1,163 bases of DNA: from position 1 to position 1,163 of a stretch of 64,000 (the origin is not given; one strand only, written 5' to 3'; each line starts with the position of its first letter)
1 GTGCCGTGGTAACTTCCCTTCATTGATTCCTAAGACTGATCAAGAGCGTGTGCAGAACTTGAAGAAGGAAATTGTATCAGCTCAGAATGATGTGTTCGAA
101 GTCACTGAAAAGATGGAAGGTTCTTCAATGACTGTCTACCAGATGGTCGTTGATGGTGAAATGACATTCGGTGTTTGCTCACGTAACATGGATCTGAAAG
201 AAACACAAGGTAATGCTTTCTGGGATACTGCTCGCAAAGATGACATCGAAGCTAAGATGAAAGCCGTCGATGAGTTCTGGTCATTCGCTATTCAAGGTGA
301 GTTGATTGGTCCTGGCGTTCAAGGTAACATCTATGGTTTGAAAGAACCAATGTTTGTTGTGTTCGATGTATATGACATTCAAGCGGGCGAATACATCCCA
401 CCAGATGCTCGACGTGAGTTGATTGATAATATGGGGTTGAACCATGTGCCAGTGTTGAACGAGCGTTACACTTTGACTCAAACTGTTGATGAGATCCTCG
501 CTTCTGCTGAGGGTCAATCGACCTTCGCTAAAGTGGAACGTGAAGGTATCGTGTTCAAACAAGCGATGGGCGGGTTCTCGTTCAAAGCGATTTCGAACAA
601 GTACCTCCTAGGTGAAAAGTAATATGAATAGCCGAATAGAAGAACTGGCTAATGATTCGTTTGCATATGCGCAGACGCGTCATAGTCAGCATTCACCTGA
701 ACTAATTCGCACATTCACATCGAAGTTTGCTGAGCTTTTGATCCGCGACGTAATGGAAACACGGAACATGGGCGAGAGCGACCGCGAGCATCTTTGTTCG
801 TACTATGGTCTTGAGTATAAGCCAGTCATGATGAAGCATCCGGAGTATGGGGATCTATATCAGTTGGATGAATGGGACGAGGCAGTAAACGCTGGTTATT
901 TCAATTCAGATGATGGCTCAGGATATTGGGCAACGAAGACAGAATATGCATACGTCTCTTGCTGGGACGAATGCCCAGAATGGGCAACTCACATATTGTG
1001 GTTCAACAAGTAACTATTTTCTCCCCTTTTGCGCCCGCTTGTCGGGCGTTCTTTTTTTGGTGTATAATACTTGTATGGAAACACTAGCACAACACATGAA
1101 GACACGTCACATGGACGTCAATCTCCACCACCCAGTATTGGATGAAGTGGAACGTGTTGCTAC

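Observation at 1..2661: Unusual accessory enzyme set: Rnl2-type RNA ligase, Toprim protein, sulfotransferase and stand-alone Pnk-like kinase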

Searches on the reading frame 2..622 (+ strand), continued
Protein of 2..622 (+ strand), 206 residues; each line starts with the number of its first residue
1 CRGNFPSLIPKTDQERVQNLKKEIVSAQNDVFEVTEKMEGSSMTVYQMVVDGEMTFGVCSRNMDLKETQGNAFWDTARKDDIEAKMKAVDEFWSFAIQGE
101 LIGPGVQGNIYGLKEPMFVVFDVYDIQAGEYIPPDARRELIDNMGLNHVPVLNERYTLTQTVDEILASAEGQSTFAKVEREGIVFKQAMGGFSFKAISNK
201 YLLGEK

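Call 104: find_homologous_proteins(query=window:2-622:+, max_evalue=1e-20)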
Query window:2-622:+ (206 aa): 6660 proteins with E <= 1e-20 among 6880 candidates; the best 120 are listed.
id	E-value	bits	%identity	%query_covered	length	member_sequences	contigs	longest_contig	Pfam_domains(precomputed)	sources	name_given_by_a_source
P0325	4.5e-129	446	96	100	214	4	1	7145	PF09414.16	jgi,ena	jgi:RNA ligase (TIGR02306 family)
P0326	1.3e-128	444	97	100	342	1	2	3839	PF09414.16,PF21189.4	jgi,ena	jgi:RNA ligase (TIGR02306 family)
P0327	2.5e-126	437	96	100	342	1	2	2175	PF09414.16,PF21189.4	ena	-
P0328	1.7e-125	434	94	100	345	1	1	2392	PF09414.16,PF21189.4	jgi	jgi:RNA ligase (TIGR02306 family)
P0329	1.4e-123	428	93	100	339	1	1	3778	PF09414.16,PF21189.4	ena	-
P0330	4.9e-122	423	92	100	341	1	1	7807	PF09414.16,PF21189.4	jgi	jgi:RNA ligase (TIGR02306 family)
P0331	9.2e-122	422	92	100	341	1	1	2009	PF09414.16,PF21189.4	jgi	jgi:RNA ligase (TIGR02306 family)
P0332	3.5e-121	420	92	100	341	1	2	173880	PF09414.16,PF21189.4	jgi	jgi:RNA ligase (TIGR02306 family)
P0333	1.2e-118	412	88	100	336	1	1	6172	PF09414.16,PF21189.4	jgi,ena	jgi:RNA ligase (TIGR02306 family)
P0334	7.5e-114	396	86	100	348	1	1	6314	PF09414.16,PF21189.4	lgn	-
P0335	1.2e-108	379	83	100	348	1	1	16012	PF09414.16,PF21189.4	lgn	-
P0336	2.0e-108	378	83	100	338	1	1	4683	PF09414.16,PF21189.4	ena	-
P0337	7.8e-108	377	82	100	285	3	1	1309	PF09414.16,PF21189.4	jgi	jgi:RNA ligase (TIGR02306 family)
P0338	1.0e-107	376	82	100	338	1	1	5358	PF09414.16,PF21189.4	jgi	jgi:RNA ligase (TIGR02306 family)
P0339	1.4e-107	376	82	100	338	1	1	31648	PF09414.16,PF21189.4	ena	-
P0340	2.0e-107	375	82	100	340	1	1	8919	PF09414.16,PF21189.4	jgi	-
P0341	2.7e-107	375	82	100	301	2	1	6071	PF09414.16,PF21189.4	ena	-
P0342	7.2e-107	373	82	100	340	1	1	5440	PF09414.16,PF21189.4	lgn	-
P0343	3.4e-105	368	81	100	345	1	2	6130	PF09414.16,PF21189.4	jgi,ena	jgi:RNA ligase (TIGR02306 family)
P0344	4.1e-105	368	80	100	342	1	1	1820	PF09414.16,PF21189.4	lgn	-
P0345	7.0e-105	367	80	100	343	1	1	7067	PF09414.16,PF21189.4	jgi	-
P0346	5.7e-103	361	80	100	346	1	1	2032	PF09414.16,PF21189.4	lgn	-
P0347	1.9e-102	359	80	100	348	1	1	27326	PF09414.16,PF21189.4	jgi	jgi:RNA ligase (TIGR02306 family)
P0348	8.4e-102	357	78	100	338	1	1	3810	PF09414.16,PF21189.4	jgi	jgi:RNA ligase (TIGR02306 family)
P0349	3.1e-101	355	78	100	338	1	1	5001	PF09414.16,PF21189.4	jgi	jgi:RNA ligase (TIGR02306 family)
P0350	2.1e-99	349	78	100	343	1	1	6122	PF09414.16,PF21189.4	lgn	-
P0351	1.1e-96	340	76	100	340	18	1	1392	PF09414.16,PF21189.4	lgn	-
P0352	1.1e-96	340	76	100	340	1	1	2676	PF09414.16,PF21189.4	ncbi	-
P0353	1.4e-95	337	74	100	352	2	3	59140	PF09414.16,PF21189.4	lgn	-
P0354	2.5e-95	336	74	100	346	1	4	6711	PF09414.16,PF21189.4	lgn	-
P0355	2.7e-93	329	74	100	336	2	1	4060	PF09414.16,PF21189.4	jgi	jgi:RNA ligase (TIGR02306 family)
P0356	5.8e-93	328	76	100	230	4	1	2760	PF09414.16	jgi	jgi:RNA ligase (TIGR02306 family)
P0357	1.4e-92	327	73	100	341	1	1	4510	PF09414.16,PF21189.4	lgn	-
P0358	4.1e-92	325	71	100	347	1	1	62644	PF09414.16,PF21189.4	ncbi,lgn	-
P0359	2.1e-91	323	75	100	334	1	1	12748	PF09414.16,PF21189.4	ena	-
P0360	2.5e-91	323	75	99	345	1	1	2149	PF09414.16,PF21189.4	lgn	-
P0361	3.8e-91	322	73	96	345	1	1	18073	PF09414.16,PF21189.4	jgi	jgi:RNA ligase (TIGR02306 family)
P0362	9.0e-91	321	73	100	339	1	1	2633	PF09414.16,PF21189.4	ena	-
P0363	9.3e-91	321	75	100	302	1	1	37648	PF09414.16,PF21189.4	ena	-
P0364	1.2e-90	320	75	100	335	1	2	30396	PF09414.16,PF21189.4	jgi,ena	jgi:RNA ligase (TIGR02306 family)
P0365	1.8e-90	320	72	100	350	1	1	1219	PF09414.16,PF21189.4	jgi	jgi:RNA ligase (TIGR02306 family)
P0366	1.8e-90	320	72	100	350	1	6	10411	PF09414.16,PF21189.4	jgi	jgi:RNA ligase (TIGR02306 family)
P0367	3.6e-90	319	72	100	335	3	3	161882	PF09414.16,PF21189.4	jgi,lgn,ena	-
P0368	3.7e-90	319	72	100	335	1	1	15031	PF09414.16,PF21189.4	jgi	jgi:RNA ligase (TIGR02306 family)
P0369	1.1e-89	317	74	100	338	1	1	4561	PF09414.16,PF21189.4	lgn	-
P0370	1.2e-89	317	72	100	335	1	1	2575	PF09414.16,PF21189.4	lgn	-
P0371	1.4e-89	317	74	100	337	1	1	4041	PF09414.16,PF21189.4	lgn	-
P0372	2.2e-89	316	69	100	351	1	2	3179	PF09414.16,PF21189.4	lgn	-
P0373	3.5e-89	316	72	100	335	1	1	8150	PF09414.16,PF21189.4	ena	-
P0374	4.1e-89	315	69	100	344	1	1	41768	PF09414.16,PF21189.4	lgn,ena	-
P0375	2.0e-88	313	73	99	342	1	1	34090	PF09414.16,PF21189.4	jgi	-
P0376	1.7e-87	310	72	100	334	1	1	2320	PF09414.16,PF21189.4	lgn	-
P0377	3.0e-87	309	71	100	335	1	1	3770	PF09414.16,PF21189.4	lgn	-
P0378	1.8e-86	307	72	100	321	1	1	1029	PF09414.16,PF21189.4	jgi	jgi:RNA ligase (TIGR02306 family)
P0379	4.5e-86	306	70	100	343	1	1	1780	PF09414.16,PF21189.4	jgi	jgi:RNA ligase (TIGR02306 family)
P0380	8.7e-85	301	70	100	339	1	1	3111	PF09414.16,PF21189.4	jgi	jgi:RNA ligase (TIGR02306 family)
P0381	8.7e-85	301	70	100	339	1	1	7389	PF09414.16,PF21189.4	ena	-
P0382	9.6e-85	301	68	100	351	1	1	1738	PF09414.16,PF21189.4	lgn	-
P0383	3.2e-84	299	70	100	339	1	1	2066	PF09414.16,PF21189.4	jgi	jgi:RNA ligase (TIGR02306 family)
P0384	4.2e-84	299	70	100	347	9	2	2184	PF09414.16,PF21189.4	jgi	jgi:RNA ligase (TIGR02306 family)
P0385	6.8e-84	298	70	100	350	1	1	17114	PF09414.16,PF21189.4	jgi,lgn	jgi:RNA ligase (TIGR02306 family)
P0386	1.0e-83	298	67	100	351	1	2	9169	PF09414.16,PF21189.4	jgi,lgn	jgi:RNA ligase (TIGR02306 family)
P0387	1.0e-83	298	67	100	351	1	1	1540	PF09414.16,PF21189.4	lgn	-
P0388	1.1e-83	298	66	100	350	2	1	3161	PF09414.16,PF21189.4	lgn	-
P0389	1.5e-83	297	69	100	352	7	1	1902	PF09414.16,PF21189.4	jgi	jgi:RNA ligase (TIGR02306 family)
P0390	2.3e-83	297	72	100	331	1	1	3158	PF09414.16,PF21189.4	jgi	jgi:RNA ligase (TIGR02306 family)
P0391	2.6e-83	297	69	100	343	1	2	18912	PF09414.16,PF21189.4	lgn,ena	-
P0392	3.2e-83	296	68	100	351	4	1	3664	PF09414.16,PF21189.4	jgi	jgi:RNA ligase (TIGR02306 family)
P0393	3.3e-83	296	71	100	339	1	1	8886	PF09414.16,PF21189.4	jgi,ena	jgi:RNA ligase (TIGR02306 family)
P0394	3.8e-83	296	67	100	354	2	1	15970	PF09414.16,PF21189.4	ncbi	-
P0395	7.8e-83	295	70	100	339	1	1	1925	PF09414.16,PF21189.4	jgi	jgi:RNA ligase (TIGR02306 family)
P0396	1.1e-82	295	70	100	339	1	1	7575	PF09414.16,PF21189.4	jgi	jgi:RNA ligase (TIGR02306 family)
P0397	1.4e-82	294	72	100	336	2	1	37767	PF09414.16,PF21189.4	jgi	-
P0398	1.6e-82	294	68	100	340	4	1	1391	PF09414.16,PF21189.4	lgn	-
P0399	1.6e-82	294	70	100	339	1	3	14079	PF09414.16,PF21189.4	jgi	jgi:RNA ligase (TIGR02306 family)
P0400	1.6e-82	294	70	100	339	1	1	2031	PF09414.16,PF21189.4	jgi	jgi:RNA ligase (TIGR02306 family)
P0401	2.0e-82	294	71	100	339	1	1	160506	PF09414.16,PF21189.4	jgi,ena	jgi:RNA ligase (TIGR02306 family)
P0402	2.6e-82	293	66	100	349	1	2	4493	PF09414.16,PF21189.4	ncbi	-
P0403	2.6e-82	293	67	100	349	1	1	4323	PF09414.16,PF21189.4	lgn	-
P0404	3.6e-82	293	69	100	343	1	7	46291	PF09414.16,PF21189.4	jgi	jgi:RNA ligase (TIGR02306 family)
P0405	4.6e-82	292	66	100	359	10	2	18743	PF09414.16,PF21189.4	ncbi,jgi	-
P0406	5.0e-82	292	66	100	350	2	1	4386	PF09414.16,PF21189.4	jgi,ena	-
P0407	5.2e-82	292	69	99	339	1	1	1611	PF09414.16,PF21189.4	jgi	jgi:RNA ligase (TIGR02306 family)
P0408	7.3e-82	292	66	100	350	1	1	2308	PF09414.16,PF21189.4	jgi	-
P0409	7.6e-82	292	69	100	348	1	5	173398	PF09414.16,PF21189.4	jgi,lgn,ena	-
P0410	8.2e-82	292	65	100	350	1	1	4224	PF09414.16,PF21189.4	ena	-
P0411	8.6e-82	292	69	100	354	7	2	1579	PF09414.16,PF21189.4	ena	-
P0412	1.0e-81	291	69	100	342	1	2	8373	PF09414.16,PF21189.4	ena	-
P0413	1.2e-81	291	69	100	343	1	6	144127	PF09414.16,PF21189.4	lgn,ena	-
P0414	1.7e-81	291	65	99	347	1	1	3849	PF09414.16,PF21189.4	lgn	-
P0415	1.8e-81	290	69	100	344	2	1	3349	PF09414.16,PF21189.4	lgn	-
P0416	2.3e-81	290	71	100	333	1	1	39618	PF09414.16,PF21189.4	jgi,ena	jgi:RNA ligase (TIGR02306 family)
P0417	2.4e-81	290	69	100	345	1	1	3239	PF09414.16,PF21189.4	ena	-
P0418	2.4e-81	290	69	100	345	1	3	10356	PF09414.16,PF21189.4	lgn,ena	-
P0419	2.6e-81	290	65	100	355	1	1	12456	PF09414.16,PF21189.4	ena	-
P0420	3.1e-81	290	65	100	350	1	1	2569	PF09414.16,PF21189.4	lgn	-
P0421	3.6e-81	290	68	100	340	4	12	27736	PF09414.16,PF21189.4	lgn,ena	-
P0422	4.2e-81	289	68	100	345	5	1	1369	PF09414.16,PF21189.4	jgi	jgi:RNA ligase (TIGR02306 family)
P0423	4.5e-81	289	69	100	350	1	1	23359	PF09414.16,PF21189.4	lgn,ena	-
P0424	5.4e-81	289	71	100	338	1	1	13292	PF09414.16,PF21189.4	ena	-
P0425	6.5e-81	289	68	100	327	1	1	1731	PF09414.16,PF21189.4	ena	-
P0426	6.7e-81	289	67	100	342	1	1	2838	PF09414.16,PF21189.4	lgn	-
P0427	7.9e-81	288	68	100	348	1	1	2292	PF09414.16,PF21189.4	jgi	-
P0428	8.8e-81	288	71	100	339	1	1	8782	PF09414.16,PF21189.4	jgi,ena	jgi:RNA ligase (TIGR02306 family)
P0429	1.1e-80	288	69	100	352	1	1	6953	PF09414.16,PF21189.4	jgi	jgi:RNA ligase (TIGR02306 family)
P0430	1.5e-80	287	70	100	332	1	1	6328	PF09414.16,PF21189.4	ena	-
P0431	3.2e-80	286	71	100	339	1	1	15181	PF09414.16,PF21189.4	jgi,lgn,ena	jgi:RNA ligase (TIGR02306 family)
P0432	3.4e-80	286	69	100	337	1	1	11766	PF09414.16,PF21189.4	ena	-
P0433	4.3e-80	286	68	100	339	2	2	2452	PF09414.16,PF21189.4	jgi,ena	jgi:RNA ligase (TIGR02306 family)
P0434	4.4e-80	286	68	100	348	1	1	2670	PF09414.16,PF21189.4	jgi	jgi:RNA ligase (TIGR02306 family)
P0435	5.0e-80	286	67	100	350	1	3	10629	PF09414.16,PF21189.4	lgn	-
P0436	5.7e-80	286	68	100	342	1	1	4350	PF09414.16,PF21189.4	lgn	-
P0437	6.0e-80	286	69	100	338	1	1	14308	PF09414.16,PF21189.4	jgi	jgi:RNA ligase (TIGR02306 family)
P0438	6.7e-80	285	66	100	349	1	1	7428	PF09414.16,PF21189.4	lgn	-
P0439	8.1e-80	285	67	100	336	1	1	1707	PF09414.16,PF21189.4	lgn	-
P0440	9.1e-80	285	67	100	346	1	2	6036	PF09414.16,PF21189.4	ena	-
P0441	9.6e-80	285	69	100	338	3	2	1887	PF09414.16,PF21189.4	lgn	-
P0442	1.1e-79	285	68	100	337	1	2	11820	PF09414.16,PF21189.4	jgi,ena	jgi:RNA ligase (TIGR02306 family)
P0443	1.2e-79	285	68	100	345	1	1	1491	PF09414.16,PF21189.4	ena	-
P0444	1.3e-79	284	69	100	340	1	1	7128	PF09414.16,PF21189.4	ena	-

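Call 105: find_encoding_contigs(protein=P0332, flank=9000, max_places=2)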
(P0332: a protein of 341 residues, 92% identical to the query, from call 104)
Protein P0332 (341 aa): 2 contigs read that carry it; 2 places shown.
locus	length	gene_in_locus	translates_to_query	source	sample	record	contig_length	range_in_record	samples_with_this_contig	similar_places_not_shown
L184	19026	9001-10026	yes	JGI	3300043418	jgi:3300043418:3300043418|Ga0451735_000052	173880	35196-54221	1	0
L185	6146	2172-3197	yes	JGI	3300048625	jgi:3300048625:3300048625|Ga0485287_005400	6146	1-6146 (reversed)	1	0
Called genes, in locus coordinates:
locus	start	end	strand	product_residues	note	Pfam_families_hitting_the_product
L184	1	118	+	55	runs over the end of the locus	-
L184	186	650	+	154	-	PF13328:HD_4 (weak)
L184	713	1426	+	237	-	-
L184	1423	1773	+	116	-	-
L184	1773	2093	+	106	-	-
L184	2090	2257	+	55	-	-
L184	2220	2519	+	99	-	-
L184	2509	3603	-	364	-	-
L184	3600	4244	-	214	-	-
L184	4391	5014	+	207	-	PF13759:2OG-FeII_Oxy_5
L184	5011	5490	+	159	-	PF23474:Acb1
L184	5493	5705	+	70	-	-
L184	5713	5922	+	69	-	-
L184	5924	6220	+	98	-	-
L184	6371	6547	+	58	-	-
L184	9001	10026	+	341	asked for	PF21189:PHA02142, PF09414:RNA_ligase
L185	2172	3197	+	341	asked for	PF21189:PHA02142, PF09414:RNA_ligase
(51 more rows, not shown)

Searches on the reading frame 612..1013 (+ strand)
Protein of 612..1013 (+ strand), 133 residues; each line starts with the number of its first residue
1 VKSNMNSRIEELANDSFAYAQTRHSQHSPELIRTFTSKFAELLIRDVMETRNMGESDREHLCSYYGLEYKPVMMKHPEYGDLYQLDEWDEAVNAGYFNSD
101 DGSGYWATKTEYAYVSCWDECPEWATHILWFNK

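Call 3: search_protein_families(library=pfam, proteins=[window:612-1013:+], max_evalue=0.1)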
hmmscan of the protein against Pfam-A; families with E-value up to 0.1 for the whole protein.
window:612-1013:+ (133 aa): 1 family
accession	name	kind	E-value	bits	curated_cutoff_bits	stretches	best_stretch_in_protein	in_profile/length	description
PF23138.1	CTLH_Armc9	-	0.067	14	27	1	45-91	75-120/135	Armc9, CTLH-like domain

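Call 4: search_protein_families(library=phrogs, proteins=[window:612-1013:+], max_evalue=0.01)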
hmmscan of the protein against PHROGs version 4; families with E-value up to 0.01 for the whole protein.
window:612-1013:+ (133 aa): 1 family
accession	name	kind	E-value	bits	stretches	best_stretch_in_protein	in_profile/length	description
phrog_14149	-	unknown function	8.9e-18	65.4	1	75-133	8-67/67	-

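Call 79: search_protein_families(library=ncbifam, proteins=[window:612-1013:+], max_evalue=0.01)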
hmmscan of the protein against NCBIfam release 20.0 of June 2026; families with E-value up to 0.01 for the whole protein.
window:612-1013:+ (133 aa): 0 families

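Call 85: search_protein_families(library=padloc, proteins=[window:612-1013:+], max_evalue=0.01)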
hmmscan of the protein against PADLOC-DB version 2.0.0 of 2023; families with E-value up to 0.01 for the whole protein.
window:612-1013:+ (133 aa): 0 families
